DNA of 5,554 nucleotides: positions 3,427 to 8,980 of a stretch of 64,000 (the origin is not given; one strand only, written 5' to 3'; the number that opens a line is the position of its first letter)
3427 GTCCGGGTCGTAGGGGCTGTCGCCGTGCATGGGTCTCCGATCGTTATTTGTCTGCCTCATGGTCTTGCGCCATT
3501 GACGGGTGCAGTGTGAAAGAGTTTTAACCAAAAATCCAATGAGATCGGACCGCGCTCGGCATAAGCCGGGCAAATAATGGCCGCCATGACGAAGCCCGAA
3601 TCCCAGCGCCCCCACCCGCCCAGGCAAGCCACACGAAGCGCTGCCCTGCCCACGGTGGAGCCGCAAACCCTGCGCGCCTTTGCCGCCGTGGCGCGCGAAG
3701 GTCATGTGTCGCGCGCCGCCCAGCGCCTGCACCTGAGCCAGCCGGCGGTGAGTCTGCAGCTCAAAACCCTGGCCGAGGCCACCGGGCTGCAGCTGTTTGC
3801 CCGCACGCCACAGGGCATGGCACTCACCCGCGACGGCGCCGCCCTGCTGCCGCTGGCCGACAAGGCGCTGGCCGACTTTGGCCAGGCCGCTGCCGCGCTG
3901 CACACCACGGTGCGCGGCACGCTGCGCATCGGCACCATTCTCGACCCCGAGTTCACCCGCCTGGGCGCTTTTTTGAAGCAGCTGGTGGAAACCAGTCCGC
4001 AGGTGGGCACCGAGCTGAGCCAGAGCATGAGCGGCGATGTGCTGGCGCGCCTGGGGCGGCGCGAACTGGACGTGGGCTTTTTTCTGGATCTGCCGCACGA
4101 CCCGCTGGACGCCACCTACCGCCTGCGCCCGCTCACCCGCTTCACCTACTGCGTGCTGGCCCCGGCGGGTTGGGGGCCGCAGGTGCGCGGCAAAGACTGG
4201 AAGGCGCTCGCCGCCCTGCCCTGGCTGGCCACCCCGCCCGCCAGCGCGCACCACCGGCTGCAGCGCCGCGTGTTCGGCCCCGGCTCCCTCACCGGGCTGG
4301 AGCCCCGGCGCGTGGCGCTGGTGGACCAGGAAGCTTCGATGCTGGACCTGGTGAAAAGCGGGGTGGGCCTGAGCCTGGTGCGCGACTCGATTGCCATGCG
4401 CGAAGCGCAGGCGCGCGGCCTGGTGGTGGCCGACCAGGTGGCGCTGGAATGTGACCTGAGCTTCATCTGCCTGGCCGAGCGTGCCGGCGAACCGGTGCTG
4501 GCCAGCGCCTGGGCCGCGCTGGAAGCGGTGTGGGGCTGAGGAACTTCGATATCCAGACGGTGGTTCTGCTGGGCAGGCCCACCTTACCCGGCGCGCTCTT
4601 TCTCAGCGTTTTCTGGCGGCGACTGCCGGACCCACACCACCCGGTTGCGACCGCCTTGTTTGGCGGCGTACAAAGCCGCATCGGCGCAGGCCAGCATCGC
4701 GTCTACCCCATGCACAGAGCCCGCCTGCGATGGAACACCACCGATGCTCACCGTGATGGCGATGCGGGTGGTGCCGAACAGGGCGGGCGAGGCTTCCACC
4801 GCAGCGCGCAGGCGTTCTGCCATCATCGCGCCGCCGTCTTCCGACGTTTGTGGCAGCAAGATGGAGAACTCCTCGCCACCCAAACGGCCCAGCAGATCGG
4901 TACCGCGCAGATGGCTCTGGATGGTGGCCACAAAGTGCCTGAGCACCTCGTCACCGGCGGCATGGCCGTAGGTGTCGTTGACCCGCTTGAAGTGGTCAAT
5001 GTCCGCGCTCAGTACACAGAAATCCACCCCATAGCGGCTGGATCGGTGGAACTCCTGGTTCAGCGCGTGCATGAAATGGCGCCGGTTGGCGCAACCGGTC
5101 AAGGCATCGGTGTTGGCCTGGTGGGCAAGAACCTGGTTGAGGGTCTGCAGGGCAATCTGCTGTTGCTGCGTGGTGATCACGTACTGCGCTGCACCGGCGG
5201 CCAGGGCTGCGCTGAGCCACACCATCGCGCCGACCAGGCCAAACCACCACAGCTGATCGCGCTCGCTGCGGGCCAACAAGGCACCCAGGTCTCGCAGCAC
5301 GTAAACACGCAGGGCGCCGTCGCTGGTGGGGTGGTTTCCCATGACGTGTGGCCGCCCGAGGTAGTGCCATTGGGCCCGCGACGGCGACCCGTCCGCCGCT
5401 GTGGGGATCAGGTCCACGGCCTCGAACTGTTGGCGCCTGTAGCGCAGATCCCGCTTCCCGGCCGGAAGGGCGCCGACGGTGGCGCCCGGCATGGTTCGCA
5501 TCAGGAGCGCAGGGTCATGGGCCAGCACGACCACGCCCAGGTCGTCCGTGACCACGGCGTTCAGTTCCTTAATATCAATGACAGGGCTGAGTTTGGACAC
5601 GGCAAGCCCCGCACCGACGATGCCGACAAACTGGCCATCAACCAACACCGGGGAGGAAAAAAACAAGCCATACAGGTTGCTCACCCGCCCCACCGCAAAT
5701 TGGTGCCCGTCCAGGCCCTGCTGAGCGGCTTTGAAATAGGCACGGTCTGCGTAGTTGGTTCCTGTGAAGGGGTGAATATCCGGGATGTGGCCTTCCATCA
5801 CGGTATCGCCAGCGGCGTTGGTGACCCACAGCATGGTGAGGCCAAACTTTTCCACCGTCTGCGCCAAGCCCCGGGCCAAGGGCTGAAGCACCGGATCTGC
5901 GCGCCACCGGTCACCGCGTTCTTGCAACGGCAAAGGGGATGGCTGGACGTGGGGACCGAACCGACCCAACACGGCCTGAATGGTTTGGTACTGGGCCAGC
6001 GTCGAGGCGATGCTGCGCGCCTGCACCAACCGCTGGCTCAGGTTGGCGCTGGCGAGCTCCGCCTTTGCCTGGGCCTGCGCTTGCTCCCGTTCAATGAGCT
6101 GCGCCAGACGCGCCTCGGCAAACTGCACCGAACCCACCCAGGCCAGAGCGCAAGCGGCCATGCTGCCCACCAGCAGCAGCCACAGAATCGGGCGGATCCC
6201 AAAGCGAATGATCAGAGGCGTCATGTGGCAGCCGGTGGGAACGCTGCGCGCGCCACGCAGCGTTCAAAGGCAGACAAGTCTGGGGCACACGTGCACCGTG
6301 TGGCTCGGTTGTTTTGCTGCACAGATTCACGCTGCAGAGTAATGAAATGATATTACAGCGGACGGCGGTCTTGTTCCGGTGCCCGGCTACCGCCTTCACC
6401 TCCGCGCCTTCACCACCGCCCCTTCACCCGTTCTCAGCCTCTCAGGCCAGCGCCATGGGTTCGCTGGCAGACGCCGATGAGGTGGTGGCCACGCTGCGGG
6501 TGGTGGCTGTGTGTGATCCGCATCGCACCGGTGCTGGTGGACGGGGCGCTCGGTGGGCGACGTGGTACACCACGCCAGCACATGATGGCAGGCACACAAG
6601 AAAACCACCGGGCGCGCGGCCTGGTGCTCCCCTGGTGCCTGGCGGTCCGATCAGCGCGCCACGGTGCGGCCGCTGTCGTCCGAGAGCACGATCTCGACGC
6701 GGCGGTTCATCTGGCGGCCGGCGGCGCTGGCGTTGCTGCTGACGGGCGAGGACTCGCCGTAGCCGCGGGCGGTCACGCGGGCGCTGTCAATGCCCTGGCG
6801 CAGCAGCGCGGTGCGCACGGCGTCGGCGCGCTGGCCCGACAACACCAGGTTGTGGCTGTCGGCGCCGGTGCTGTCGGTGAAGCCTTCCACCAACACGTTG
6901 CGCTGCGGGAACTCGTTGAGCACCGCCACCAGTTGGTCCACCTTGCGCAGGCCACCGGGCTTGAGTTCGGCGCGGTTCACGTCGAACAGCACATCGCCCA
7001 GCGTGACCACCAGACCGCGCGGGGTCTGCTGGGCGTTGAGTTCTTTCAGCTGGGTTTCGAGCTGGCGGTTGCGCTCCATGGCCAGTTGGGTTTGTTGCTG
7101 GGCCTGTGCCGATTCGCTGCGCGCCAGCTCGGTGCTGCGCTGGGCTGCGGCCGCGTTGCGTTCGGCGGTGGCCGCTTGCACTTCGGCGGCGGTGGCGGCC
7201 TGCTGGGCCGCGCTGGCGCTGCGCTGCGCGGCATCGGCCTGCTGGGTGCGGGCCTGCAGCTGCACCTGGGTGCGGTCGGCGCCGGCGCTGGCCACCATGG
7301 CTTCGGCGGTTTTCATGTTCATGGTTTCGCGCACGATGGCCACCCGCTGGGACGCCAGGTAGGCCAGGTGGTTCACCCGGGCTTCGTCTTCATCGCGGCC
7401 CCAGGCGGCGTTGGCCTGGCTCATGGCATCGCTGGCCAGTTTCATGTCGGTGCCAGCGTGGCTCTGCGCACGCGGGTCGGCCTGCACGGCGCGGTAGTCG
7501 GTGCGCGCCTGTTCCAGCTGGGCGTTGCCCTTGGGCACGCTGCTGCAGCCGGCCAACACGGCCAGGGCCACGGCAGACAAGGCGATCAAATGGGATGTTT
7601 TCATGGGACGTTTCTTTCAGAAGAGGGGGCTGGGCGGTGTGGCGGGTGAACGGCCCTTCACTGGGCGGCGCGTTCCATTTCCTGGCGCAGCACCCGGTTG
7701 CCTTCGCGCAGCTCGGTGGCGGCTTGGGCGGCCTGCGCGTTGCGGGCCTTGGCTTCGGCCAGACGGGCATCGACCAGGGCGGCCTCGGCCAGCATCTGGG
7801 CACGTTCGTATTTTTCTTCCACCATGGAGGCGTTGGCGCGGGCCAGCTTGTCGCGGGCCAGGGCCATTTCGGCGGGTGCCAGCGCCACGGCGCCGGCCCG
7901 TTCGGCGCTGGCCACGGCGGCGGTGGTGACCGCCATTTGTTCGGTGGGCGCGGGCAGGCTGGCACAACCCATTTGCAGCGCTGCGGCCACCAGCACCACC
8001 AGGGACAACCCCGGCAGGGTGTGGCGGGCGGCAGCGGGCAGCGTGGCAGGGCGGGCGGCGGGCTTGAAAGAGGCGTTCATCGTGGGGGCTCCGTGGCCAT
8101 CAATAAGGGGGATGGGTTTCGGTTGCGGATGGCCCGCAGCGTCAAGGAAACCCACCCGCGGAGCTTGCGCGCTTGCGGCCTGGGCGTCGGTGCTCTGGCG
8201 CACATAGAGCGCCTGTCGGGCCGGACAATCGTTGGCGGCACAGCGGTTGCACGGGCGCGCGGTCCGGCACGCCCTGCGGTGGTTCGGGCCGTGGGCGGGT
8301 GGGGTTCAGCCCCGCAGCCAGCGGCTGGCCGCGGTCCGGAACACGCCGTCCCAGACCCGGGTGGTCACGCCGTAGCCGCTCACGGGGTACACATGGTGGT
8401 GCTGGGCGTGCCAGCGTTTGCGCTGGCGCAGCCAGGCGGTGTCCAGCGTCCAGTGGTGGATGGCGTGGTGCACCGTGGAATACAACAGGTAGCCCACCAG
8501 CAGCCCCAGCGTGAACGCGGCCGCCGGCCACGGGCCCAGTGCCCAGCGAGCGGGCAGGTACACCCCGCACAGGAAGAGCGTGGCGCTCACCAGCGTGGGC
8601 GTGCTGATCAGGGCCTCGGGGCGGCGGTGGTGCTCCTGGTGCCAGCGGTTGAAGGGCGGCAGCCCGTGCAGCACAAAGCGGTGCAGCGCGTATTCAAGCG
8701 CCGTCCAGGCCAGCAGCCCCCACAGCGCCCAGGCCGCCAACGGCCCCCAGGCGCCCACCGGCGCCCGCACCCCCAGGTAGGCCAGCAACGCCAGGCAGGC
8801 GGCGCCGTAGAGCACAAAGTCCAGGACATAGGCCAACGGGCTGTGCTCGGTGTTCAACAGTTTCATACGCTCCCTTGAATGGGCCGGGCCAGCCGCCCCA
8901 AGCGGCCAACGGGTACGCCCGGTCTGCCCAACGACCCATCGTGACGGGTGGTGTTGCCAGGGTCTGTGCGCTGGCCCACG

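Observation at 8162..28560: Nine-site Crp/Fnr-type promoter signature defining a self-contained stress regulon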

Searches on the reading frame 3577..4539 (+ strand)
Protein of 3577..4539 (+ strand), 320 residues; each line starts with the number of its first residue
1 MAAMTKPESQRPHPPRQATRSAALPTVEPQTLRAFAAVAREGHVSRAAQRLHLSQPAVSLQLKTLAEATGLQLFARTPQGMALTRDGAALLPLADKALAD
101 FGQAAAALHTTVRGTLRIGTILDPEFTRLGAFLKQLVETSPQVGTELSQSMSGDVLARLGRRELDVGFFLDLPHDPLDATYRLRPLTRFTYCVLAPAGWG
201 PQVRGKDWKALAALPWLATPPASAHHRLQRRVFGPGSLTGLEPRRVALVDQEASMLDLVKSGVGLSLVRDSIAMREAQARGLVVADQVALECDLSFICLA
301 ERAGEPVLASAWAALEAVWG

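Call 37: search_protein_families(library=pfam, proteins=[window:3577-4539:+], max_evalue=0.001)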
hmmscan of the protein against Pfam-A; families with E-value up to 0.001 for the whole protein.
window:3577-4539:+ (320 aa): 3 families
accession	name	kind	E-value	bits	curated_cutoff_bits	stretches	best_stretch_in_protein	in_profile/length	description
PF03466.25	LysR_substrate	-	1.9e-22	80.2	28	1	111-317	3-206/209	LysR substrate binding domain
PF00126.33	HTH_1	-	2.9e-19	69.2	26.6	1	31-87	3-59/60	Bacterial regulatory helix-turn-helix protein, lysR family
PF13556.12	HTH_30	-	0.00093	19.4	27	0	30-73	3-44/59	PucR C-terminal helix-turn-helix domain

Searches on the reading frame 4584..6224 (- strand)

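Call 37: search_protein_families(library=pfam, proteins=[window:4584-6224:-], max_evalue=0.001)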
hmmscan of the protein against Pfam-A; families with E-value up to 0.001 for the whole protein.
window:4584-6224:- (546 aa): 2 families
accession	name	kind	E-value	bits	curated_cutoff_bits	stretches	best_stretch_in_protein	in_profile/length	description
PF00990.26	GGDEF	-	1.2e-42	145.9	23.8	1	370-528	1-161/161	Diguanylate cyclase, GGDEF domain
PF02743.24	dCache_1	-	0.00011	22.3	45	0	135-216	74-159/240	Cache domain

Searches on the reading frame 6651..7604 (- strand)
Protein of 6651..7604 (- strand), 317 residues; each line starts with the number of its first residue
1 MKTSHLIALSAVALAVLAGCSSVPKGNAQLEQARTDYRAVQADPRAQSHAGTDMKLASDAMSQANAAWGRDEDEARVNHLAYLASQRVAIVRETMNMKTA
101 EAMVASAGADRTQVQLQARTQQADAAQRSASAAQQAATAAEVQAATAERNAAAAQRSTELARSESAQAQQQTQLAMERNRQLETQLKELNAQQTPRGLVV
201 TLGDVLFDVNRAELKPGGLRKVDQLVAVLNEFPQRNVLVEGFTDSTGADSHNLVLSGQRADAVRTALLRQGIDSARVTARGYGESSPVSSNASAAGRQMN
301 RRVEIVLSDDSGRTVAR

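Call 7: search_protein_families(library=pfam, proteins=[window:6651-7604:-], max_evalue=0.01)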
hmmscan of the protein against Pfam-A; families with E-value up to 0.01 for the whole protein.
window:6651-7604:- (317 aa): 2 families
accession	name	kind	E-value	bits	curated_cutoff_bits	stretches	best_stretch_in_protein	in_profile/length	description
PF00691.25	OmpA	-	7.4e-20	71.6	27.2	1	206-301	1-98/98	OmpA family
PF14346.11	DUF4398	-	4.4e-13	49.9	27.9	1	28-106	1-77/78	Domain of unknown function (DUF4398)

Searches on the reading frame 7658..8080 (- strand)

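Call 7: search_protein_families(library=pfam, proteins=[window:7658-8080:-], max_evalue=0.01)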
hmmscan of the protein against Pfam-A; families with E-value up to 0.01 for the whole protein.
window:7658-8080:- (140 aa): 1 family
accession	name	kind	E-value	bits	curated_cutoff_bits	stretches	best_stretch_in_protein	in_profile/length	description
PF14346.11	DUF4398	-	2.2e-14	54.2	27.9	1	47-123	1-77/78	Domain of unknown function (DUF4398)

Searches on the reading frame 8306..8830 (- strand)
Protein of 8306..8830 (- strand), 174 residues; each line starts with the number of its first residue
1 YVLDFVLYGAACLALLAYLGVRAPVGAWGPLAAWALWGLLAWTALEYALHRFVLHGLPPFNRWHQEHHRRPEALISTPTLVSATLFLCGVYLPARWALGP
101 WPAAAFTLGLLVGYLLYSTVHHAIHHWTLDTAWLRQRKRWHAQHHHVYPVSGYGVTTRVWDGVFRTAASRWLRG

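Call 7: search_protein_families(library=pfam, proteins=[window:8306-8830:-], max_evalue=0.01)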
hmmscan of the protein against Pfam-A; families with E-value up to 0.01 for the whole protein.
window:8306-8830:- (174 aa): 1 family
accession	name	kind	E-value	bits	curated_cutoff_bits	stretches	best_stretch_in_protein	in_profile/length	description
PF04116.19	FA_hydroxylase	-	5.2e-17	62.9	31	1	37-166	3-132/132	Fatty acid hydroxylase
